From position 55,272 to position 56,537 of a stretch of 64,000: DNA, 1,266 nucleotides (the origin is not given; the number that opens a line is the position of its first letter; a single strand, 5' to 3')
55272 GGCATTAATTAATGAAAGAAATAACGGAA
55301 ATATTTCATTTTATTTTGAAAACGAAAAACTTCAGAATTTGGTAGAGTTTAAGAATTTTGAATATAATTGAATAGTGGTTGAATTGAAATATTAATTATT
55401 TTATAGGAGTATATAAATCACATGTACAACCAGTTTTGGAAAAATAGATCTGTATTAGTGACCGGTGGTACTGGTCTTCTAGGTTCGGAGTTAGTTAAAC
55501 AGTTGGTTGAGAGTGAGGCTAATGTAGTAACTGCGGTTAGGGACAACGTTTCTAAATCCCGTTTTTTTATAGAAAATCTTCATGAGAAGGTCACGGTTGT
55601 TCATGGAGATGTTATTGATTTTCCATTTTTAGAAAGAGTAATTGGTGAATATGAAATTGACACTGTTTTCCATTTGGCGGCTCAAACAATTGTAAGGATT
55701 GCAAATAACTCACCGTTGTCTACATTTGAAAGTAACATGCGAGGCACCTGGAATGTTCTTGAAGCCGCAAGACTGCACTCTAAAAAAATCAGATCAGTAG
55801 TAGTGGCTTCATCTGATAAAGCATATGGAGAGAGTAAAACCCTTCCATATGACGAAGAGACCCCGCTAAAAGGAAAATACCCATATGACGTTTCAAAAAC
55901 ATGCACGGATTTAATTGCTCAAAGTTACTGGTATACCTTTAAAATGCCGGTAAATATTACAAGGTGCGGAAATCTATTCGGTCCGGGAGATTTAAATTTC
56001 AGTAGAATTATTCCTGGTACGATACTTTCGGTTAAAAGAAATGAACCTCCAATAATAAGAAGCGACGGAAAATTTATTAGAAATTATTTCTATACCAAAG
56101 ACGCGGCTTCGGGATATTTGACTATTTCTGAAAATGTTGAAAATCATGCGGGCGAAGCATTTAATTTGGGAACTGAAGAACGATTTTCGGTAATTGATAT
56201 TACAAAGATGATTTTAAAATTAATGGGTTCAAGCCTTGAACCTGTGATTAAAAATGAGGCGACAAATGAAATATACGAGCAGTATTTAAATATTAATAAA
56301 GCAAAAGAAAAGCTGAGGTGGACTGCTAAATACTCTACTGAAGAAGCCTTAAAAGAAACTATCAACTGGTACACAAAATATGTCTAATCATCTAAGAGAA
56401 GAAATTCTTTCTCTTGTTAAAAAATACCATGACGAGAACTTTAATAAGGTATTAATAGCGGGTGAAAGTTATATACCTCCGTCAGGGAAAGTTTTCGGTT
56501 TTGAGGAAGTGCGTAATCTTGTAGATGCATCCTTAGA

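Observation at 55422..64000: CDP-3,6-dideoxyhexose biosynthesis module (rfbF, rfbG, rfbH/E1 plus downstream reductase) without a visible E3 reductase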

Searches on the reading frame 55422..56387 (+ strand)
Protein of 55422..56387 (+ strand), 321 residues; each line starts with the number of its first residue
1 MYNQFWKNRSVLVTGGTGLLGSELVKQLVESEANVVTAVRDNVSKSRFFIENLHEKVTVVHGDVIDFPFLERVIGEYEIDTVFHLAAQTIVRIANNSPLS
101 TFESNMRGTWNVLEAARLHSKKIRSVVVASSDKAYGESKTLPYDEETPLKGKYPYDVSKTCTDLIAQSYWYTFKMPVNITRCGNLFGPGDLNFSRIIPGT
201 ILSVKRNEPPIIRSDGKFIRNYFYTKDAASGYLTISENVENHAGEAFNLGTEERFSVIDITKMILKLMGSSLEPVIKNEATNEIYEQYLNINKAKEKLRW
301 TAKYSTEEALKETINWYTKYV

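Call 3: search_protein_families(library=ncbifam, proteins=[window:55422-56387:+])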
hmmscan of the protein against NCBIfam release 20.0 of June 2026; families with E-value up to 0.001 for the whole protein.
window:55422-56387:+ (321 aa): 42 families (the best 25 are shown)
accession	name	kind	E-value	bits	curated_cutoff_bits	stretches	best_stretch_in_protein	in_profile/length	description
TIGR02622.1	CDP_4_6_dhtase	equivalog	1.4e-57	195.5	278.45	1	5-319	1-332/352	CDP-glucose 4,6-dehydratase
TIGR01181.1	dTDP_gluc_dehyt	equivalog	9.4e-54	182.6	365.1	1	11-319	2-313/321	dTDP-glucose 4,6-dehydratase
TIGR04180.1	EDH_00030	hypoth_equivalog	6e-48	163.4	475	1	11-304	1-296/297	NAD-dependent 4,6-dehydratase LegB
TIGR01179.1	galE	equivalog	3.8e-39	134.4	262.3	2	11-175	2-166/332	UDP-glucose 4-epimerase GalE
NF007582.0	PRK10217.1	equivalog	1.4e-30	106.6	698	1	9-269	2-271/355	dTDP-glucose 4,6-dehydratase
NF007956.0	PRK10675.1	subfamily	8.9e-28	97.4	394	2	10-165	2-159/338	UDP-glucose 4-epimerase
NF007490.0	PRK10084.1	subfamily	1.7e-26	93.1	649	1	11-318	3-335/361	dTDP-glucose 4,6-dehydratase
NF011728.1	PRK15181.1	equivalog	1.3e-21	77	760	1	10-318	17-338/348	Vi polysaccharide biosynthesis UDP-N-acetylglucosaminuronic acid C-4 epimerase TviC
TIGR02197.1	heptose_epim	equivalog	2.7e-19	69.5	274.6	1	11-318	1-314/316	ADP-glyceromanno-heptose 6-epimerase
TIGR03466.1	HpnA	hypoth_equivalog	3.9e-19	68.7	367.65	1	10-270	2-248/327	hopanoid-associated sugar epimerase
TIGR01472.1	gmd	equivalog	3.8e-18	65.8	415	1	11-175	3-175/342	GDP-mannose 4,6-dehydratase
NF043036.1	ErythonDh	equivalog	2.3e-16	59.9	325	1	11-169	3-163/321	D-erythronate dehydrogenase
NF047922.1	GDPFucSynFcl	equivalog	6e-16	58.8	500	1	8-319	2-303/308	GDP-L-fucose synthase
TIGR03589.1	PseB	equivalog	3.1e-14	52.6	407.75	1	6-135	2-129/324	UDP-N-acetylglucosamine 4,6-dehydratase (inverting)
NF042423.1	oxyalk_red_Shew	equivalog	4.1e-13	49.1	580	1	9-267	9-256/331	2-alkyl-3-oxoalkanoate reductase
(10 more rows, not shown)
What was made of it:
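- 55422..56387 (+): Short (321 aa) RfbG-like NDP-glucose 4,6-dehydratase of the extended SDR type. The best NCBIfam hit is TIGR02622, CDP-glucose 4,6-dehydratase, at 195.5 bits against a cutoff of 278.45. dTDP-glucose dehydratase scores 182.6 (call 3).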

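Call 4: search_protein_families(library=pfam, proteins=[window:55422-56387:+])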
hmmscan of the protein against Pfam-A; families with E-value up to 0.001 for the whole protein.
window:55422-56387:+ (321 aa): 10 families
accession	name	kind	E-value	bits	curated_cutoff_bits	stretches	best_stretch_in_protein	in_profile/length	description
PF16363.11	GDP_Man_Dehyd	-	8.1e-51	173.9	27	1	12-313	1-332/332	GDP-mannose 4,6 dehydratase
PF01370.27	Epimerase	-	1.6e-48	165.7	20.9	1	11-250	1-240/240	NAD dependent epimerase/dehydratase family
PF02719.21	Polysacc_synt_2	-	8.3e-21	74.9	20.2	1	11-273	1-252/293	Polysaccharide biosynthesis protein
PF01073.25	3Beta_HSD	-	1.2e-14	54.5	22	1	12-176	1-168/280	3-beta hydroxysteroid dehydrogenase/isomerase family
PF04321.23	RmlD_sub_bind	-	1.1e-12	48.1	27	1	10-280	2-246/287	RmlD substrate binding domain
PF07993.18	NAD_binding_4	-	6.7e-12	45.5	20.1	1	13-201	1-227/258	Male sterility protein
PF13460.12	NAD_binding_10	-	6.2e-08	33.1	27.2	1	15-140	1-107/184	NAD(P)H-binding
PF08659.16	KR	-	1.1e-07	32.4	22.6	1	11-132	3-137/180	KR domain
PF05368.20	NmrA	-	5e-06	26.8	27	1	8-85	2-76/298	NmrA-like family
PF00106.31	adh_short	-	0.0001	22.3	26.6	1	10-114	2-117/195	short chain dehydrogenase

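Call 12: search_solved_structures(query=window:55422-56387:+, show_alignments=1)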
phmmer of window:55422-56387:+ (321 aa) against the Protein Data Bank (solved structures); distinct sequences matched with E-value up to 0.001: 159 (the best 60 are shown).
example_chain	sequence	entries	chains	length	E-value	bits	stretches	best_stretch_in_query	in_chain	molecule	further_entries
6bi4_A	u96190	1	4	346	1.3e-36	129.4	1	9-319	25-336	dTDP-glucose 4,6-dehydratase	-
2hun_A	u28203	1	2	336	1.6e-35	125.8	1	10-319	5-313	336aa long hypothetical dTDP-glucose 4,6-dehydratase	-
1wvg_A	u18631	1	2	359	2.2e-35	125.4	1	4-320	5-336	CDP-glucose 4,6-dehydratase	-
4zrm_A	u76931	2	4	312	3.1e-35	124.9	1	9-319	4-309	UDP-glucose 4-epimerase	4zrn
6vlo_A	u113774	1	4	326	1.2e-32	116.4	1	9-317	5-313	Putative dTDP-D-glucose 4,6-dehydratase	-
1rkx_A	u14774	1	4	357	1.8e-32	115.8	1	3-319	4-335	CDP-glucose-4,6-dehydratase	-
6pmh_A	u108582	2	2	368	3e-30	108.5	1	7-319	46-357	UDP-glucose 4-epimerase related protein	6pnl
7us5_A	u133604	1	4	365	1.1e-29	106.6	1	8-317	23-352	GDP-D-GLYCERO-D-MANNO-HEPTOSE 4,6-DEHYDRATASE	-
1kep_A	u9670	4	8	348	4.2e-28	101.5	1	9-318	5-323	dTDP-D-glucose 4,6-dehydratase | DTDP-GLUCOSE 4,6-DEHYDRATASE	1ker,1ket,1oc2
8shh_A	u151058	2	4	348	1.2e-27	100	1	11-318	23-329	dTDP-glucose 4,6-dehydratase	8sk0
6k0i_A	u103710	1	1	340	4.5e-27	98.1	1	10-319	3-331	UDP-glucose 4-epimerase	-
6k0g_A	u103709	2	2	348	5e-27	97.9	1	10-319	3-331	UDP-glucose 4-epimerase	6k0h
1bxk_A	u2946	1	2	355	8.4e-27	97.2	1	9-269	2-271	PROTEIN (DTDP-GLUCOSE 4,6-DEHYDRATASE)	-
6dnt_A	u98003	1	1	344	1.6e-26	96.2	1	6-318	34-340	NAD-dependent epimerase/dehydratase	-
3icp_A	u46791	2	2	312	3.4e-26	95.2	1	11-273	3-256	NAD-dependent epimerase/dehydratase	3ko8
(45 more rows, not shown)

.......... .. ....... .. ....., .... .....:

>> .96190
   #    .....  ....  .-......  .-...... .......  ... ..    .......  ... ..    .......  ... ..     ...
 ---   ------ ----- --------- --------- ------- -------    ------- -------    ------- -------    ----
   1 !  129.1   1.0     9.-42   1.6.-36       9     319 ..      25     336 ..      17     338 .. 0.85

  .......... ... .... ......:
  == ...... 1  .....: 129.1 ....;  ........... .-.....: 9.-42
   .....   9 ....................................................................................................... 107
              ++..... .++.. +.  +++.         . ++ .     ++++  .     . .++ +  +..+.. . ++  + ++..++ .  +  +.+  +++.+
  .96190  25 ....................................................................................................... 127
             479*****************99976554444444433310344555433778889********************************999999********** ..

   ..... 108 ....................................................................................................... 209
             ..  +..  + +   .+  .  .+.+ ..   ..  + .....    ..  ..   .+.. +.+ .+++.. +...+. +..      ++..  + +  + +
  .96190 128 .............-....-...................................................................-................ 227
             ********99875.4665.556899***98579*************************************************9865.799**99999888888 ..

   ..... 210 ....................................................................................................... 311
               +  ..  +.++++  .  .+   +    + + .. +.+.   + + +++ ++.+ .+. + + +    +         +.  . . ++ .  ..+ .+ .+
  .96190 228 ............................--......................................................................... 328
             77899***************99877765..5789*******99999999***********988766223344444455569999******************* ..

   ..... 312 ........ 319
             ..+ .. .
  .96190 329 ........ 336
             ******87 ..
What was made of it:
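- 55422..56387 (+): PDB hits are about equal to dTDP enzymes (129 bits) and CDP enzymes (125 bits) (call 12).
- The dehydratase is as close to dTDP enzymes as to CDP enzymes overall (call 12). The F-like and G-like proteins are below their equivalog cutoffs, and the dehydratase's top PDB hit is a dTDP enzyme (calls 3, 12).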

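Call 45: search_solved_structures(query=window:55422-56387:+, show_alignments=3, max_evalue=1e-34)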
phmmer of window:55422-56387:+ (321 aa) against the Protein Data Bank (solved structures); distinct sequences matched with E-value up to 1e-34: 4.
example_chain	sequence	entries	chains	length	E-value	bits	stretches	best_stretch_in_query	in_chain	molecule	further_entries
6bi4_A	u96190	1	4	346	1.3e-36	129.4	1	9-319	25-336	dTDP-glucose 4,6-dehydratase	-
2hun_A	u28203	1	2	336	1.6e-35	125.8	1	10-319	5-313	336aa long hypothetical dTDP-glucose 4,6-dehydratase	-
1wvg_A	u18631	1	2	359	2.2e-35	125.4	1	4-320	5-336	CDP-glucose 4,6-dehydratase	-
4zrm_A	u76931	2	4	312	3.1e-35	124.9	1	9-319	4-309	UDP-glucose 4-epimerase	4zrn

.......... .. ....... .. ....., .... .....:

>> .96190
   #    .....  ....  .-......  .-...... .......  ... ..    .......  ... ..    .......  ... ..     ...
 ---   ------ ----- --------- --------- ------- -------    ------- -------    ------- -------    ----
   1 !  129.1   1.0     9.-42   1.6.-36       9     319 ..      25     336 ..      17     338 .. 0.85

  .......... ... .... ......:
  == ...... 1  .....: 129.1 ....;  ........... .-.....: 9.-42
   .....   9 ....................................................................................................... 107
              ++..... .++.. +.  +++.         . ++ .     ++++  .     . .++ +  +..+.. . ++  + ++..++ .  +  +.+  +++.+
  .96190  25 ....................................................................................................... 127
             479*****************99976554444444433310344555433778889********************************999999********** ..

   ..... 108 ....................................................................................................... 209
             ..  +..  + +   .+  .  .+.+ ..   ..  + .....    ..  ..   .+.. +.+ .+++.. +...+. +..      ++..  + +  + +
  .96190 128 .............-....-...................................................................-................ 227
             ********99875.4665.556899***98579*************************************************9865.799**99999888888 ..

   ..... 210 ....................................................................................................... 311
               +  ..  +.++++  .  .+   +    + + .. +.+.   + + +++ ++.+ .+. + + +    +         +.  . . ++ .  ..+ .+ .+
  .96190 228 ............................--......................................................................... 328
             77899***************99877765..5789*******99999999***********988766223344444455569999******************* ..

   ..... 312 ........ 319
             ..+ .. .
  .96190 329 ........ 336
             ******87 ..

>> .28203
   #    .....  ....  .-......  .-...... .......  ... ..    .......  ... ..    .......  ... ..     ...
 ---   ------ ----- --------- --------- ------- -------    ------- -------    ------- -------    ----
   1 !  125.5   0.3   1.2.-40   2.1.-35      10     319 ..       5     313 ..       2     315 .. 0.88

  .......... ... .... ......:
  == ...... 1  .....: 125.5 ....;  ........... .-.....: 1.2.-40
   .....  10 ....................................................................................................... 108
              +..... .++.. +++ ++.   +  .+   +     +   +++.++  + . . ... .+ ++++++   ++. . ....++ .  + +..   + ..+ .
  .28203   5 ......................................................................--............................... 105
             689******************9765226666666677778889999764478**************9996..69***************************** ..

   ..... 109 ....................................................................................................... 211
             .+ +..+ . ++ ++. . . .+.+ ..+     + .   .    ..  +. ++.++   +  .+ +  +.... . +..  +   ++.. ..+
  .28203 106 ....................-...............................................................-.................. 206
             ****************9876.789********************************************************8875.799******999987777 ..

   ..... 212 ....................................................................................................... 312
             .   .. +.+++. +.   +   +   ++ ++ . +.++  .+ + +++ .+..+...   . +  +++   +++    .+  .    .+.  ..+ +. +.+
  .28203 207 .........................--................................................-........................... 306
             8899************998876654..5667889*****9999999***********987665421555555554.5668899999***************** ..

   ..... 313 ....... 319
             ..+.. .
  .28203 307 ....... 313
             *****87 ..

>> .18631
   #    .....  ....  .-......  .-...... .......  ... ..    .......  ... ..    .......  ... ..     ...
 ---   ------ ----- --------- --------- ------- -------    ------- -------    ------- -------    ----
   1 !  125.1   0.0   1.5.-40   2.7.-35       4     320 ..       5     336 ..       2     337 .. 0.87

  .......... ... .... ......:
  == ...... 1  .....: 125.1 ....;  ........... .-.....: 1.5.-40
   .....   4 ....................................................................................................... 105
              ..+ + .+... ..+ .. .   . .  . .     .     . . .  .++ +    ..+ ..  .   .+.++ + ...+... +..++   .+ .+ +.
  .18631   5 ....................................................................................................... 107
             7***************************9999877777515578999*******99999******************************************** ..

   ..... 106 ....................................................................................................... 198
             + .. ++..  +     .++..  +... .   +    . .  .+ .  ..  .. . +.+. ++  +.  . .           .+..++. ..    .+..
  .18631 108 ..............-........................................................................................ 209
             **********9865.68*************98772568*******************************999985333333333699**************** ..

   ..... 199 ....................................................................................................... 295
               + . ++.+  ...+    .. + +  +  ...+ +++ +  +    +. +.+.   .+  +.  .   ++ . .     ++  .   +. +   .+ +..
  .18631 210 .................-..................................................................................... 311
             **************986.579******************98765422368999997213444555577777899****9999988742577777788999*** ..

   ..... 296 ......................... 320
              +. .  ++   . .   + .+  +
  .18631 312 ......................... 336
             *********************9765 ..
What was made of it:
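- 55422..56387 (+): The protein has SSDKAY, an Asp-Lys pair aligned to TSDKCY of the CDP enzyme 1WVG. dTDP enzymes have TDE at this position (call 45).
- On CDP-glucose 4,6-dehydratase (RfbG, TIGR02622): SSDKAY aligns to TSDKCY of 1WVG, while dTDP enzymes show STDEVY (call 45).
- Closest known: ddhA-ddhB-ddhC-ddhD. Same: The dehydratase has the same Asp-Lys pair (call 45).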
